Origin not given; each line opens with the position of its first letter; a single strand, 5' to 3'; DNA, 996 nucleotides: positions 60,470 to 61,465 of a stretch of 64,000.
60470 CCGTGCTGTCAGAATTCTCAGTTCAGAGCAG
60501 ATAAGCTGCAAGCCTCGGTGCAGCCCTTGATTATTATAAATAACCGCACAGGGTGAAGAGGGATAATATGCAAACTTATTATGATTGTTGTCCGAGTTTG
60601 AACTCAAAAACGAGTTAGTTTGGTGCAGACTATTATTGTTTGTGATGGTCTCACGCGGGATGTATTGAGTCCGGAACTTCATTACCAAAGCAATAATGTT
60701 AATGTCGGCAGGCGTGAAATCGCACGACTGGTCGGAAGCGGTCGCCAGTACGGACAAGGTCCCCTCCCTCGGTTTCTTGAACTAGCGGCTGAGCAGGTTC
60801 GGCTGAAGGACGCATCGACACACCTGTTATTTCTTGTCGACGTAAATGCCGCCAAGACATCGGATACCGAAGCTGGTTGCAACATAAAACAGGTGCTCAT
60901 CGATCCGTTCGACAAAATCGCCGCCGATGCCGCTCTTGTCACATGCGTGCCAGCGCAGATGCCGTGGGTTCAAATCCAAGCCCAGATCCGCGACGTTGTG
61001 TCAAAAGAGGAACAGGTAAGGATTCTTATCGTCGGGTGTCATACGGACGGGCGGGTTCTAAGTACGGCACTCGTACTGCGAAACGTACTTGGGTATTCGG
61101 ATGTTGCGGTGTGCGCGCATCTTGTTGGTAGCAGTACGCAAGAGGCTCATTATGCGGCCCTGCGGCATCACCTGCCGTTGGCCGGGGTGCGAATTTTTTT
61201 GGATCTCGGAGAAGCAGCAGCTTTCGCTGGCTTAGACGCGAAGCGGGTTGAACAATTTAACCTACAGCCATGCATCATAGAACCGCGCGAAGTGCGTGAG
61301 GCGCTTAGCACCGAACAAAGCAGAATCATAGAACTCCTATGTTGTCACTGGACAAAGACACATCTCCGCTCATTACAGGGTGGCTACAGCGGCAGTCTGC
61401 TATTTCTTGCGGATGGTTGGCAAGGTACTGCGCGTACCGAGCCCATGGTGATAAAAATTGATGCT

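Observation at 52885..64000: Signalling cassette (giant PAS/GAF hybrid kinase, receiver, receiver-PP2C) followed by an 859-aa hydrolase/kinase-like/NUDT9-Nudix fusion and an IMPase-family gene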

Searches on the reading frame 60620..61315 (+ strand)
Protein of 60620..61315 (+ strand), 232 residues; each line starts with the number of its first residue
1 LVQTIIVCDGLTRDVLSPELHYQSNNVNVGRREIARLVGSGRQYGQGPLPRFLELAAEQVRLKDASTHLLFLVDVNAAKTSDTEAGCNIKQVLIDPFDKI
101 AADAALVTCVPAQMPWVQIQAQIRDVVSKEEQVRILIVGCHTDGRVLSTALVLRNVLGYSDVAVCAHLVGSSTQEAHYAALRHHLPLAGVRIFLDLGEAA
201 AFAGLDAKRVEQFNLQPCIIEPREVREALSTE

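Call 39: predict_structure(alignment_id=A3)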
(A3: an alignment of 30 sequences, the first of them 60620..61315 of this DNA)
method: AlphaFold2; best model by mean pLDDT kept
length: 232 residues; sequences in the alignment: 30
mean_pLDDT: 89.9   pTM: 0.88
mean pLDDT of the five models: 89.9, 89.1, 88.5, 86.2, 77.0
residues with pLDDT >= 90: 165; 70-90: 52; 50-70: 14; < 50: 1
segments of 3 or more residues with pLDDT < 50: none
pLDDT, mean of each block of 10 residues (from residue 1): 95 94 92 96 97 97 91 77 60 94 94 91 93 95 82 96 95 82 88 95 96 86 86 61
secondary structure, 60 per line:
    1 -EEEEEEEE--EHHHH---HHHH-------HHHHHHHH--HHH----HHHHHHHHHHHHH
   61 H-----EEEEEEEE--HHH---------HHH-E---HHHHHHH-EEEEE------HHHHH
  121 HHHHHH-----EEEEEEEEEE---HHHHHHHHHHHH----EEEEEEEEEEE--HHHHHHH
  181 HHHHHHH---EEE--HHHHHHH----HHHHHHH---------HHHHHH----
elements in order: E2-9 H13-16 H20-23 H31-38 H48-61 E67-74 H97-103 E105-109 H116-126 E132-141 H145-156 E161-171 H174-187 E191-193 H196-202 H207-213 H223-228

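Call 41: search_protein_representatives(alignment_id=A3)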
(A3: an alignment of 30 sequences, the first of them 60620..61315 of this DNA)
Query: 30 sequences, 238 profile positions. Proteins with E-value up to 0.001 (for the whole library): 180; up to 1e-10: 113; up to 1e-30: 54. The best 150 are listed.
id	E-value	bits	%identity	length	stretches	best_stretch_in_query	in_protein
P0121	2.0e-90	318.9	-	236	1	1-236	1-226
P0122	2.3e-87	308.9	-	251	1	2-237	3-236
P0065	7.5e-86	303.9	-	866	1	1-237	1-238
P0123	1.7e-84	299.5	-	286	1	3-237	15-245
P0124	6.6e-80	284.5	-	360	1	9-236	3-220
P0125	1.6e-76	273.4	-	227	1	3-233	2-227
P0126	2.4e-74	266.3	-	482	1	1-236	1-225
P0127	4.8e-73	262.0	-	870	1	1-237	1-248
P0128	5.5e-71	255.3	-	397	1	1-237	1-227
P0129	1.9e-65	237.1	-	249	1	3-196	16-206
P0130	1.1e-64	234.7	-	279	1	1-237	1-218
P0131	4.5e-64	232.7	-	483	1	1-237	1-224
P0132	1.3e-62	227.9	-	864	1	2-236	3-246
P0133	5.1e-62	225.9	-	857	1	3-237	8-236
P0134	6.9e-61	222.2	-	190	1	1-187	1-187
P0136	1.0e-58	215.1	-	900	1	1-235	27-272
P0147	6.3e-50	186.3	-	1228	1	50-238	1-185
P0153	4.7e-46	173.7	-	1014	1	3-236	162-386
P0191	7.1e-23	97.8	-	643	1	45-207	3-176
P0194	3.4e-22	95.6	-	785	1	79-237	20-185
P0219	1.6e-15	73.8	-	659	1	80-236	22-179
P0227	2.3e-13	66.7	-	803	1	33-237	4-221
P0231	1.7e-11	60.5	-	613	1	10-216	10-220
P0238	6.3e-10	55.4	-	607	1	3-214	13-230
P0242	2.0e-09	53.8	-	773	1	4-222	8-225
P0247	5.8e-09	52.3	-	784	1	3-210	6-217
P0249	9.7e-09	51.5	-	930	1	5-217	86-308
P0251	2.1e-08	50.4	-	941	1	2-215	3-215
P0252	6.8e-08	48.7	-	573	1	23-212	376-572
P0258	4.4e-07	46.1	-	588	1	1-218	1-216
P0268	7.3e-06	42.1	-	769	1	2-223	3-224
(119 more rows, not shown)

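Call 42: search_protein_families(library=pfam, proteins=[P0227, P0231, P0238, P0242, P0247, P0249, P0251, P0252, P0258, P0268], max_evalue=0.001)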
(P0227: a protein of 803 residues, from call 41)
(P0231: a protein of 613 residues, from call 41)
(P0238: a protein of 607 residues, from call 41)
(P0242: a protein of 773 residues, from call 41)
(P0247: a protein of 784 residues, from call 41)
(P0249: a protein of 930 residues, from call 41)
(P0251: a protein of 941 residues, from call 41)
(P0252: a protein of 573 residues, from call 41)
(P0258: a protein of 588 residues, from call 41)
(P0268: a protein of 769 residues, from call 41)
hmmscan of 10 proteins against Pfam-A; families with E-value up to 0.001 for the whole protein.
P0227 (803 aa): 2 families
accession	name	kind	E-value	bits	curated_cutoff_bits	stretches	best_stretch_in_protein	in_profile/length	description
PF19974.5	TCAD9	-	7.8e-15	55.4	40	1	425-560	294-429/429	Ternary complex associated domain 9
PF00293.34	NUDIX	-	4.7e-07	30.3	21.1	1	681-796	14-131/134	NUDIX domain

P0231 (613 aa): 2 families
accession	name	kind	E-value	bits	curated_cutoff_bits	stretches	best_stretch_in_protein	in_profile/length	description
PF19974.5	TCAD9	-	2.2e-45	156.1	40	2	403-582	259-428/429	Ternary complex associated domain 9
PF00857.26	Isochorismatase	-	5.5e-06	27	27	1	70-204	45-172/175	Isochorismatase domain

P0238 (607 aa): 4 families
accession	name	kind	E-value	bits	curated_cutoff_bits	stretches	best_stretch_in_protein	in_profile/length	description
PF19974.5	TCAD9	-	1.8e-41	143.1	40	2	412-557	250-405/429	Ternary complex associated domain 9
PF01636.29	APH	-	1.4e-10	41.8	23.2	1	279-491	2-209/239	Phosphotransferase enzyme family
PF00857.26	Isochorismatase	-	0.00031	21.3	27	0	74-210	43-167/175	Isochorismatase domain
PF01163.29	RIO1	-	0.0007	19.7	22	0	447-499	120-171/187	RIO domain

P0242 (773 aa): 8 families
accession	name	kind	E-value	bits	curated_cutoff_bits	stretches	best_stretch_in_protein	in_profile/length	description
PF19974.5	TCAD9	-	2.9e-52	178.7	40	2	429-575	283-428/429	Ternary complex associated domain 9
PF05706.17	CDKN3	-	1.5e-11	44.7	20.7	1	607-733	25-155/168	Cyclin-dependent kinase inhibitor 3 (CDKN3)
PF22785.1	Tc-R-P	-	1e-10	42.5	27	1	639-735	13-103/106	Polymorphic toxin system, DSP-PTPase phosphatase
PF22784.1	PTP-SAK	-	1.1e-08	35.7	27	1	639-748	21-121/153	Swiss Army Knife protein, DSP-PTPase phosphatase domain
PF00857.26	Isochorismatase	-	1.6e-07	32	27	1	51-194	26-164/175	Isochorismatase domain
PF00782.25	DSPc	-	3.2e-05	24.2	33.5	1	678-753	39-115/133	Dual specificity phosphatase, catalytic domain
PF01636.29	APH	-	0.00016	21.9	23.2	1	434-490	151-212/239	Phosphotransferase enzyme family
PF22741.1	PTP-NADK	-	0.00053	19.9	27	1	643-745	42-143/163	DSP-PTPase phosphatase fused to NAD+ Kinase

P0247 (784 aa): 8 families
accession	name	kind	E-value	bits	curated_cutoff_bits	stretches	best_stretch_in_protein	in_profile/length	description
PF19974.5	TCAD9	-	5.3e-40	138.3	40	2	432-560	286-415/429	Ternary complex associated domain 9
PF05706.17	CDKN3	-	3.5e-18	66.3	20.7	1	602-743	22-168/168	Cyclin-dependent kinase inhibitor 3 (CDKN3)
PF22785.1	Tc-R-P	-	1.6e-10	41.9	27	1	636-736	11-105/106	Polymorphic toxin system, DSP-PTPase phosphatase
PF22784.1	PTP-SAK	-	4.6e-09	36.9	27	1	638-762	21-140/153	Swiss Army Knife protein, DSP-PTPase phosphatase domain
PF00857.26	Isochorismatase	-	4.1e-08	33.9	27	1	48-201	24-167/175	Isochorismatase domain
PF00782.25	DSPc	-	2.4e-05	24.6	33.5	1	672-768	34-131/133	Dual specificity phosphatase, catalytic domain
PF01636.29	APH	-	7.9e-05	23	23.2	1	448-487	169-209/239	Phosphotransferase enzyme family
PF01163.29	RIO1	-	9e-05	22.6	22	1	419-495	99-171/187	RIO domain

P0249 (930 aa): 4 families
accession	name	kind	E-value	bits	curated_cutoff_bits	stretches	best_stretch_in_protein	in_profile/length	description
PF19974.5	TCAD9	-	1.3e-43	150.2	40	2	523-685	267-428/429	Ternary complex associated domain 9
PF01636.29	APH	-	5.4e-08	33.3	23.2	1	557-611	168-219/239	Phosphotransferase enzyme family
PF05706.17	CDKN3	-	2.1e-05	24.7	20.7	1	734-854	40-165/168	Cyclin-dependent kinase inhibitor 3 (CDKN3)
PF22785.1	Tc-R-P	-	0.00045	21.1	27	0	789-846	45-102/106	Polymorphic toxin system, DSP-PTPase phosphatase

P0251 (941 aa): 11 families
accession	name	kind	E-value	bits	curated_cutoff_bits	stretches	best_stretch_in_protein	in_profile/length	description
PF19974.5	TCAD9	-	1.6e-55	189.5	40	2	407-575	264-429/429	Ternary complex associated domain 9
PF05706.17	CDKN3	-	1.2e-16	61.3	20.7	1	605-734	24-156/168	Cyclin-dependent kinase inhibitor 3 (CDKN3)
PF00782.25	DSPc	-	6.9e-12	45.8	33.5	1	644-759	13-120/133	Dual specificity phosphatase, catalytic domain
PF22785.1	Tc-R-P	-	7.7e-12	46.1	27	1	637-737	11-105/106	Polymorphic toxin system, DSP-PTPase phosphatase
PF22784.1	PTP-SAK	-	8e-10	39.4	27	1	639-765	21-137/153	Swiss Army Knife protein, DSP-PTPase phosphatase domain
PF02915.23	Rubrerythrin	-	1.2e-09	39.1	22.8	1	888-939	7-60/137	Rubrerythrin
PF01636.29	APH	-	0.00015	22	23.2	1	431-484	154-208/239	Phosphotransferase enzyme family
PF10118.14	Metal_hydrol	-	0.00019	21.7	33.2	1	797-926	39-161/247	Predicted metal-dependent hydrolase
PF01163.29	RIO1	-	0.00033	20.7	22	1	442-470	120-148/187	RIO domain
PF05067.18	Mn_catalase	-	0.00072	19.1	27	0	884-939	143-198/284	Manganese containing catalase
PF00857.26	Isochorismatase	-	0.00076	20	27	0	63-200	41-172/175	Isochorismatase domain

P0252 (573 aa): 6 families
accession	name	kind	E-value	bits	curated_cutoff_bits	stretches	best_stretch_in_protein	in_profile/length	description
PF00069.31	Pkinase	-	4.9e-49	167.5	31.7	1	31-278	6-256/263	Protein kinase domain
PF07714.23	PK_Tyr_Ser-Thr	-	3e-28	99.3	23.1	1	28-258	3-237/258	Protein tyrosine and serine/threonine kinase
PF01636.29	APH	-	4.3e-08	33.6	23.2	1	63-142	32-109/239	Phosphotransferase enzyme family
PF17667.7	Pkinase_fungal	-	3.1e-06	26.6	24.1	1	123-199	285-366/387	Fungal protein kinase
PF00857.26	Isochorismatase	-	2.2e-05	25.1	27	1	401-552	32-165/175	Isochorismatase domain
PF03109.22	ABC1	-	0.00015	21.5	22.9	1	100-176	144-218/244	ABC1 atypical kinase-like domain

P0258 (588 aa): 3 families
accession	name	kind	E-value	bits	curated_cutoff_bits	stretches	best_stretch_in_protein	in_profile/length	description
PF19974.5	TCAD9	-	3.9e-42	145.4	40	2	405-545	270-428/429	Ternary complex associated domain 9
PF01636.29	APH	-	5.9e-10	39.8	23.2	1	251-477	2-210/239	Phosphotransferase enzyme family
PF00857.26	Isochorismatase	-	0.00011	22.8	27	1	50-190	32-165/175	Isochorismatase domain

P0268 (769 aa): 10 families
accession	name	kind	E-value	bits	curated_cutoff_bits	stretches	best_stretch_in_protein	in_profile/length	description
PF19974.5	TCAD9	-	5.2e-52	177.9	40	2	256-403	4-168/429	Ternary complex associated domain 9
PF22785.1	Tc-R-P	-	7.6e-15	55.8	27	1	633-730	11-101/106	Polymorphic toxin system, DSP-PTPase phosphatase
PF05706.17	CDKN3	-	1.1e-13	51.6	20.7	1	618-732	42-157/168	Cyclin-dependent kinase inhibitor 3 (CDKN3)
PF00782.25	DSPc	-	2e-13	50.7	33.5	1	641-751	14-115/133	Dual specificity phosphatase, catalytic domain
PF22784.1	PTP-SAK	-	1e-12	48.8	27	1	674-763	54-153/153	Swiss Army Knife protein, DSP-PTPase phosphatase domain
PF22741.1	PTP-NADK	-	1.7e-08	34.5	27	1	675-750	77-149/163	DSP-PTPase phosphatase fused to NAD+ Kinase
PF00102.32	Y_phosphatase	-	4e-06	27.1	20.9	1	684-759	144-224/234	Protein-tyrosine phosphatase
PF00857.26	Isochorismatase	-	1.5e-05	25.6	27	1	66-193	44-165/175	Isochorismatase domain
PF03162.18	Y_phosphatase2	-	0.00023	21.3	27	0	694-767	77-147/165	Tyrosine phosphatase family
PF14566.11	PTPlike_phytase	-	0.00085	19.9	27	0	682-729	109-154/158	Inositol hexakisphosphate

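Call 60: find_encoding_contigs(protein=P0247, flank=8000, max_places=4)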
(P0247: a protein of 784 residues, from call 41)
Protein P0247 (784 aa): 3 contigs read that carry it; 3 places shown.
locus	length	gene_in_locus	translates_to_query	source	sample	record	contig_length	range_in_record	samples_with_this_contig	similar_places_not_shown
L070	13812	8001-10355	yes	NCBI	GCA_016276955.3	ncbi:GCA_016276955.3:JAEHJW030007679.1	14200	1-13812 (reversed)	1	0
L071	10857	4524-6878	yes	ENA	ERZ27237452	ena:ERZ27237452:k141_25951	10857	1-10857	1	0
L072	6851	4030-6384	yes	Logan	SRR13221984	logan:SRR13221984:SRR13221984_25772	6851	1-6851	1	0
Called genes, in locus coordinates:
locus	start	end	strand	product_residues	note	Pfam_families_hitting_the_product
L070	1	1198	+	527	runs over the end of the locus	?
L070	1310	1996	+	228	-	-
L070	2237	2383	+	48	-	-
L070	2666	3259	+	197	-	PF04307:YdjM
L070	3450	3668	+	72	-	-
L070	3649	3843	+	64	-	-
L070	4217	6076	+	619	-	PF01453:B_lectin (weak), PF13529:Peptidase_C39_2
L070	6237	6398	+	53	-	-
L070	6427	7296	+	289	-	-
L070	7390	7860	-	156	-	-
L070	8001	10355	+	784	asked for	PF00857:Isochorismatase, PF19974:TCAD9, PF05706:CDKN3, PF22784:PTP-SAK, PF22785:Tc-R-P, PF00782:DSPc (faint)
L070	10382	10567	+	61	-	-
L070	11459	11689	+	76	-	-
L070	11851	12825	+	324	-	PF20194:DUF6557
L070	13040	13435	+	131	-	-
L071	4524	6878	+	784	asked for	PF00857:Isochorismatase, PF19974:TCAD9, PF05706:CDKN3, PF22784:PTP-SAK, PF22785:Tc-R-P, PF00782:DSPc (faint)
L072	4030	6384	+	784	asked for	PF00857:Isochorismatase, PF19974:TCAD9, PF05706:CDKN3, PF22784:PTP-SAK, PF22785:Tc-R-P, PF00782:DSPc (faint)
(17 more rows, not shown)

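Call 61: find_encoding_contigs(protein=P0231, flank=8000, max_places=4)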
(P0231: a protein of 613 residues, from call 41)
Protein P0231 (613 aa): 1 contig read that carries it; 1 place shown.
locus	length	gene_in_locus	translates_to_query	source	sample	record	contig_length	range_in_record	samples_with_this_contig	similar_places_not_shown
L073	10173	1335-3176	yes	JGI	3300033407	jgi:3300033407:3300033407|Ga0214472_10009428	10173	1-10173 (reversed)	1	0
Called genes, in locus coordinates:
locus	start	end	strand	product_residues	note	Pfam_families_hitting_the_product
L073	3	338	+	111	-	?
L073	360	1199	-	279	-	PF09990:DUF2231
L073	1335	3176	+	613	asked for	PF00857:Isochorismatase (weak), PF19974:TCAD9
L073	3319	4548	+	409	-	PF25990:Beta-barrel_YknX (weak)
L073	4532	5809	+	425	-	PF25975:CzcB_C (weak)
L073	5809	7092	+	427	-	PF25975:CzcB_C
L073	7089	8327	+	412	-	PF12704:MacB_PCD, PF02687:FtsX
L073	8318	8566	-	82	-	-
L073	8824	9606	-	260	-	PF01694:Rhomboid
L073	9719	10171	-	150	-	?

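Call 79: search_protein_families(library=pfam, proteins=[P0147, P0153, P0136, P0194, P0219, P0191], max_evalue=0.001)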
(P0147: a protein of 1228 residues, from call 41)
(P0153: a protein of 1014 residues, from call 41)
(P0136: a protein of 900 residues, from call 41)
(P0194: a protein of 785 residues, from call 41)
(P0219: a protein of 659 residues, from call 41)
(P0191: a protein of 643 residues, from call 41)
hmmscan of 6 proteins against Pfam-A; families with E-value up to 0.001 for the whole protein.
P0147 (1228 aa): 2 families
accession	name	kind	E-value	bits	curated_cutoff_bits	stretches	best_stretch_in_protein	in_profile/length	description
PF00459.30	Inositol_P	-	3.4e-05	23.9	27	0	1051-1080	216-245/271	Inositol monophosphatase family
PF01633.27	Choline_kinase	-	0.00035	20.4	29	1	370-427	144-202/300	Choline/ethanolamine kinase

P0153 (1014 aa): 4 families
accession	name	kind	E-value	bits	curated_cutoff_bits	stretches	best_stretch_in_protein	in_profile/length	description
PF19974.5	TCAD9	-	2e-26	93.6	40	2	550-721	263-428/429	Ternary complex associated domain 9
PF13581.12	HATPase_c_2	-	1.3e-17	64.4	27.4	1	23-145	2-125/127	Histidine kinase-like ATPase domain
PF00293.34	NUDIX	-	7.2e-09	36.2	21.1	1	859-970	6-117/134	NUDIX domain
PF02518.31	HATPase_c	-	6.8e-05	23.7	26.4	1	54-135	7-90/111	Histidine kinase-, DNA gyrase B-, and HSP90-like ATPase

P0136 (900 aa): 5 families
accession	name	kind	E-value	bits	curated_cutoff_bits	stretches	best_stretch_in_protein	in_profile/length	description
PF19974.5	TCAD9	-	8.7e-24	84.9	40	2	480-609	299-429/429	Ternary complex associated domain 9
PF01636.29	APH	-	5.4e-08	33.3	23.2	1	463-518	154-209/239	Phosphotransferase enzyme family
PF01163.29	RIO1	-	5.2e-05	23.4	22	1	458-527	104-172/187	RIO domain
PF01633.27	Choline_kinase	-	6.9e-05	22.7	29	1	446-517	130-202/300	Choline/ethanolamine kinase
PF00293.34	NUDIX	-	0.00015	22.2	21.1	1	747-855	4-112/134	NUDIX domain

P0194 (785 aa): 2 families
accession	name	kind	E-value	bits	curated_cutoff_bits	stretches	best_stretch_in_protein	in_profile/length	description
PF19974.5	TCAD9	-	6.9e-29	101.7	40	2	367-522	274-429/429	Ternary complex associated domain 9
PF01636.29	APH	-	1.9e-08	34.8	23.2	1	225-453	21-227/239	Phosphotransferase enzyme family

P0219 (659 aa): 4 families
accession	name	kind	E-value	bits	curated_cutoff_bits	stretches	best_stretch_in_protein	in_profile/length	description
PF19974.5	TCAD9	-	3.9e-28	99.2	40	2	354-519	264-428/429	Ternary complex associated domain 9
PF01636.29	APH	-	1.4e-12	48.3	23.2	1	198-428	2-209/239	Phosphotransferase enzyme family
PF01163.29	RIO1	-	0.00016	21.7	22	1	371-435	107-170/187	RIO domain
PF01633.27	Choline_kinase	-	0.00043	20.1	29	1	375-426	149-201/300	Choline/ethanolamine kinase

P0191 (643 aa): 4 families
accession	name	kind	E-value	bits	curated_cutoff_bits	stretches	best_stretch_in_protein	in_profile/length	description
PF19974.5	TCAD9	-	5.2e-30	105.4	40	2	401-556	274-429/429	Ternary complex associated domain 9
PF00857.26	Isochorismatase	-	3.7e-06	27.6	27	1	16-160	37-164/175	Isochorismatase domain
PF01633.27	Choline_kinase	-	2.4e-05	24.3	29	1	417-464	154-202/300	Choline/ethanolamine kinase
PF01636.29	APH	-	0.00023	21.5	23.2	1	407-466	146-210/239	Phosphotransferase enzyme family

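Call 82: find_encoding_contigs(protein=P0153, flank=8000, max_places=4)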
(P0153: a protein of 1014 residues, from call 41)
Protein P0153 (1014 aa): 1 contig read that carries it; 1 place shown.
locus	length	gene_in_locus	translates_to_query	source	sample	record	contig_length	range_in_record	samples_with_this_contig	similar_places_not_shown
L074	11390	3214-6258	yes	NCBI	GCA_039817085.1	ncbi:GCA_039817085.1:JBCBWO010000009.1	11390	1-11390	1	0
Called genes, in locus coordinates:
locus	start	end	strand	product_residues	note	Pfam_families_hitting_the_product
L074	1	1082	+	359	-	?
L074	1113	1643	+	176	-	-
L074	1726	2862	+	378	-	PF16697:Yop-YscD_cpl, PF00498:FHA, PF07228:SpoIIE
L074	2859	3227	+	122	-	PF01740:STAS, PF13466:STAS_2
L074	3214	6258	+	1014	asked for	PF13581:HATPase_c_2, PF19974:TCAD9, PF25969:NUDT9_N, PF00293:NUDIX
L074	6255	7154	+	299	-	PF00459:Inositol_P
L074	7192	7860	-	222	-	PF00702:Hydrolase, PF12710:HAD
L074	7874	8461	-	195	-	PF01330:RuvA_N, PF00633:HHH (faint), PF14520:HHH_5, PF07499:RuvA_C (weak)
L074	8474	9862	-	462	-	PF07719:TPR_2 (faint), PF13174:TPR_6 (faint), PF13181:TPR_8 (faint), PF13428:TPR_14 (faint), PF13432:TPR_16 (faint), PF13176:TPR_7 (faint), PF03118:RNA_pol_A_CTD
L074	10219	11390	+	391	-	PF00275:EPSP_synthase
